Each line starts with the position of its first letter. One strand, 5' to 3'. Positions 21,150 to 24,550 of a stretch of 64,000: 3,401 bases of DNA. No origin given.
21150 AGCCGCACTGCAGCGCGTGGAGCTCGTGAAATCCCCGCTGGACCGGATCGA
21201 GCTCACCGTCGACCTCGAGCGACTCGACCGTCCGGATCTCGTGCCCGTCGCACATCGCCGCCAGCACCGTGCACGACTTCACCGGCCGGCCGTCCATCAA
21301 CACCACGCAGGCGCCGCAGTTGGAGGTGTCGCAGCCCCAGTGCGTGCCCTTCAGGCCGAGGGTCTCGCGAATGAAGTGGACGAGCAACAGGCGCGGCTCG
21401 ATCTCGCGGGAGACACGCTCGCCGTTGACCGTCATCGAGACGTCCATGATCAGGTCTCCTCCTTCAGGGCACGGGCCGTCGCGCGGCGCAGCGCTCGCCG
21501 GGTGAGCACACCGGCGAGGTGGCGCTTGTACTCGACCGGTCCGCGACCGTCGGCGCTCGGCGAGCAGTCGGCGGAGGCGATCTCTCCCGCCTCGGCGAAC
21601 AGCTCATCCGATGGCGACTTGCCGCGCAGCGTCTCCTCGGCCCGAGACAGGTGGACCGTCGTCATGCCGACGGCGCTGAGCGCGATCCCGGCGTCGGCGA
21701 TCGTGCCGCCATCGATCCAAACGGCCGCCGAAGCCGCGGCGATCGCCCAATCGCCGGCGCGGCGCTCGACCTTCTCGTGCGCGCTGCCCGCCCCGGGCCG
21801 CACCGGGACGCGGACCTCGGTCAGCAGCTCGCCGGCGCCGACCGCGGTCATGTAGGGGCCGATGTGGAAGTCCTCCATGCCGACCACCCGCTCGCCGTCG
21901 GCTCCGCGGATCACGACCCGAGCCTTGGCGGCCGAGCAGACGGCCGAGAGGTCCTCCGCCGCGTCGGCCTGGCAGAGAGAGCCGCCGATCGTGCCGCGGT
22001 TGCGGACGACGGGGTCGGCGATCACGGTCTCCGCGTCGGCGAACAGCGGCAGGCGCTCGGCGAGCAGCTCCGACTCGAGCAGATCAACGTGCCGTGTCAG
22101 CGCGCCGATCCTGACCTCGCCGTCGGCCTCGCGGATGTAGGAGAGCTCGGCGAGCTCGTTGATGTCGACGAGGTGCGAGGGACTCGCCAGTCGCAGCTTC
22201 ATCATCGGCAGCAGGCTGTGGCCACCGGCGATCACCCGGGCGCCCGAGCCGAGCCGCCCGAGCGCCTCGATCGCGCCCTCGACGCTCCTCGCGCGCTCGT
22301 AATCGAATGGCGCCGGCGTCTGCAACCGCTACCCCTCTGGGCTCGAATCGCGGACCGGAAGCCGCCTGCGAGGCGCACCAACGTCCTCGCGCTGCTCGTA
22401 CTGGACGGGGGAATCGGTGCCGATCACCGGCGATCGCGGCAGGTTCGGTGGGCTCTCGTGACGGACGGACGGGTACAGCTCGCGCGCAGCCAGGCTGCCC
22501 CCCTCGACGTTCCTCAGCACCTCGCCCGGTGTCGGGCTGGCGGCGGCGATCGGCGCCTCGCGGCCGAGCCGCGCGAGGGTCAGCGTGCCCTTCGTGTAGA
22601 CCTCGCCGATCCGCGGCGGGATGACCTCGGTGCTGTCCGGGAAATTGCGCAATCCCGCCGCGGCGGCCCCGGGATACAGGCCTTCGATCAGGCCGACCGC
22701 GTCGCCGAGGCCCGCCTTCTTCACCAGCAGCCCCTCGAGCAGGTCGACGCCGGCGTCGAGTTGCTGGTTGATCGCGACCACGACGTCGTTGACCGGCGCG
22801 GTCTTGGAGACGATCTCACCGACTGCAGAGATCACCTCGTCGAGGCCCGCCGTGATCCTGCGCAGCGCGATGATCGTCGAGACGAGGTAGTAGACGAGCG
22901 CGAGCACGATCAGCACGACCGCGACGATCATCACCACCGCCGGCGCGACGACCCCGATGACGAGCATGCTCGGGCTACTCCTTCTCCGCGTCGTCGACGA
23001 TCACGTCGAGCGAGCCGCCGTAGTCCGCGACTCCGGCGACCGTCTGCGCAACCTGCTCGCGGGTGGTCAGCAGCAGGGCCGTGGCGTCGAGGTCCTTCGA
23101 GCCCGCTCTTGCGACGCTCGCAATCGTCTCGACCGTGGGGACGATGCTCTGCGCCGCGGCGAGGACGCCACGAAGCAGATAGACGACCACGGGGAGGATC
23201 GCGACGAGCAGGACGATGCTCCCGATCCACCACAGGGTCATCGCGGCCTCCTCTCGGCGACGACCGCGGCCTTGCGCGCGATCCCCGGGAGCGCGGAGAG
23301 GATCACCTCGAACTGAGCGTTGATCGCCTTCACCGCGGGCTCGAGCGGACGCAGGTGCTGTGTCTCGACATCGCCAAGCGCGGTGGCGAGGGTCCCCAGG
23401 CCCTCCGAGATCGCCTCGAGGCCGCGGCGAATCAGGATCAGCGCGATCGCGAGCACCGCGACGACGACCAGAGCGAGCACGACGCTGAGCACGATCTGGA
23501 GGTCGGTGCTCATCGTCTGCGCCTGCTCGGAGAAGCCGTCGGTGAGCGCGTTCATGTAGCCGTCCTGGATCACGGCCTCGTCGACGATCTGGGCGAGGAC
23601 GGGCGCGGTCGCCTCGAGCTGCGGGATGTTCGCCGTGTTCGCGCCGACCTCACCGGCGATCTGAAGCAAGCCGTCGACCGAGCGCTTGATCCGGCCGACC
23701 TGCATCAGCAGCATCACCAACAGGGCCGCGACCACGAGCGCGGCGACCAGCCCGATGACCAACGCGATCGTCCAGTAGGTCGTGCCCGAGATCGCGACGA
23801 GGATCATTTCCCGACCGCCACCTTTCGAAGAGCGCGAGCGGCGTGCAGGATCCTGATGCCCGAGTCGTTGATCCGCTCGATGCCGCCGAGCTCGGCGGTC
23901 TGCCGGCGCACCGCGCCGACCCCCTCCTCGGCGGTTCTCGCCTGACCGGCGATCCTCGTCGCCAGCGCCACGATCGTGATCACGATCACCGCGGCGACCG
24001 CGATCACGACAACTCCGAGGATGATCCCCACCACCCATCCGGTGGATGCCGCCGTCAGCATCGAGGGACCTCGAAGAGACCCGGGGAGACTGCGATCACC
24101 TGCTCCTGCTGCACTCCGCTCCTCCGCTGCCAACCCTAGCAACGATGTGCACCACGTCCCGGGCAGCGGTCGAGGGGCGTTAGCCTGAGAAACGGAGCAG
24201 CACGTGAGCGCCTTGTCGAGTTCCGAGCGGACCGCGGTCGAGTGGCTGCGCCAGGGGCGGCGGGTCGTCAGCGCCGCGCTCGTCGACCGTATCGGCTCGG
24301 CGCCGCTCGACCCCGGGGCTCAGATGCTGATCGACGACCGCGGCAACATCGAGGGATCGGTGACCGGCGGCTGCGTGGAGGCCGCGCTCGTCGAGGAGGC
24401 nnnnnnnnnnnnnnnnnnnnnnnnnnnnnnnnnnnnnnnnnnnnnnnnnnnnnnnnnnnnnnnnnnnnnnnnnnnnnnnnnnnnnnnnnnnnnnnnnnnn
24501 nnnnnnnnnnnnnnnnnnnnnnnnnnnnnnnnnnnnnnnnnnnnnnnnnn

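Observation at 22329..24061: Four small membrane proteins (five TM-plus-helix modules) translationally coupled to the front of a form I coxMSL operon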

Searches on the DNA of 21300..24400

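Call 68: search_rna_families(source=window, start=21300, end=24400, threshold=evalue, max_evalue=1)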
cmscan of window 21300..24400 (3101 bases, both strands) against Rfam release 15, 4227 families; matches with E-value up to 1: 1.
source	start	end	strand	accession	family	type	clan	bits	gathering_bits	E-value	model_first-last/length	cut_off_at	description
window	23193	23251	-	RF03101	RAGATH-31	Gene; sRNA;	-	21.2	71.8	0.94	1-54/54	no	RAGATH-31 RNA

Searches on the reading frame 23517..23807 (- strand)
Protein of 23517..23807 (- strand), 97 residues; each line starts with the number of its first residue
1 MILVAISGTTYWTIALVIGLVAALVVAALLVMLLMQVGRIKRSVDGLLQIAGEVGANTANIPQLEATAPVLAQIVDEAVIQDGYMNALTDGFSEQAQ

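Call 25: find_related_loci(query=A1, collection=genome_contigs, flank=4000)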
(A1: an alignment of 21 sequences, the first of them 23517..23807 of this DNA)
Query A1 (97 aa) in genome_contigs; peptide patterns used: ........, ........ (x = any residue, [..] = any of these).
600 stretches matched a pattern (row limit reached: there are more); 460 encode a relative of the query (tblastn E <= 1e-3); the best 80 are kept; 80 distinct loci.
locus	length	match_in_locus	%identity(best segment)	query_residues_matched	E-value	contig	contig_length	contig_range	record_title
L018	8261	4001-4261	86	8-94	2e-45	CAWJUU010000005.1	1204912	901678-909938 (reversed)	MAG: uncultured Solirubrobacterales bacterium isolate MFD00962.bin.2.59 genome assembly, contig: contig_22109, whole gen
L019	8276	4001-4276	76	3-94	7e-44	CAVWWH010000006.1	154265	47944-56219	MAG: uncultured Solirubrobacterales bacterium isolate MFD00962.bin.2.17 genome assembly, contig: contig_206163, whole ge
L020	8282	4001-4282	79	1-94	4e-44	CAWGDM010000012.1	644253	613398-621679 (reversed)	MAG: uncultured Solirubrobacterales bacterium isolate MFD02242.bin.2.2 genome assembly, contig: contig_7813, whole genom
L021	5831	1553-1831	78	1-93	4e-43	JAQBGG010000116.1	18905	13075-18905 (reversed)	MAG: Acidobacteriota bacterium isolate MAG_446_bin-18 446_bin-18_ctg-116, whole genome shotgun sequence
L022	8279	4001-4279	77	1-93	1e-42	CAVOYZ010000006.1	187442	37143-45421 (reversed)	MAG: uncultured Solirubrobacterales bacterium isolate MFD09779.bin.2.207 genome assembly, contig: contig_23912, whole ge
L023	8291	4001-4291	86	1-97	1e-42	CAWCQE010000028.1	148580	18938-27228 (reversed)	MAG: uncultured Actinomycetes bacterium isolate MFD05088.bin.2.167 genome assembly, contig: contig_78453, whole genome s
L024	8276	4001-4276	76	1-92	1e-41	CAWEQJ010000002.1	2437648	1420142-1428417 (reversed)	MAG: uncultured Thermoleophilaceae bacterium isolate MFD01721.bin.2.52 genome assembly, contig: contig_1421, whole genom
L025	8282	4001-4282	72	1-94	1e-39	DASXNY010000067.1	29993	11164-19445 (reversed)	MAG TPA_asm: Thermoleophilaceae bacterium isolate SMAG_U5366 k141_255491, whole genome shotgun sequence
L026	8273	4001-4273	75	2-92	1e-39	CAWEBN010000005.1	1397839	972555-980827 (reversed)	MAG: uncultured Actinomycetes bacterium isolate MFD00392.bin.3.529 genome assembly, contig: contig_11510, whole genome s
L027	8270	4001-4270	76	6-95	6e-40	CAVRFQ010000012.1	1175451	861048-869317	MAG: uncultured Solirubrobacteraceae bacterium isolate MFD04935.bin.2.154 genome assembly, contig: contig_3285, whole ge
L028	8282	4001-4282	70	1-94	6e-40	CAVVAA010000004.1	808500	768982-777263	MAG: uncultured Actinomycetes bacterium isolate MFD05513.bin.2.233 genome assembly, contig: contig_31314, whole genome s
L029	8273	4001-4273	71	6-96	2e-39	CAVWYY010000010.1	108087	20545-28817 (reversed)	MAG: uncultured Solirubrobacteraceae bacterium isolate MFD09267.bin.3.5 genome assembly, contig: contig_71942, whole gen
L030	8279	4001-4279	72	1-94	3e-39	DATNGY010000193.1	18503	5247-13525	MAG TPA_asm: Solirubrobacteraceae bacterium isolate SMAG_U11333 k141_882209, whole genome shotgun sequence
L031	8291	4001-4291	70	1-97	5e-39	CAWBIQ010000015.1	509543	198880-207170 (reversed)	MAG: uncultured Actinomycetes bacterium isolate MFD06435.bin.2.138 genome assembly, contig: contig_81535, whole genome s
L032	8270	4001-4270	74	3-92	5e-39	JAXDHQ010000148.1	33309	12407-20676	MAG: Solirubrobacteraceae bacterium isolate BP_528 scaffold_812713, whole genome shotgun sequence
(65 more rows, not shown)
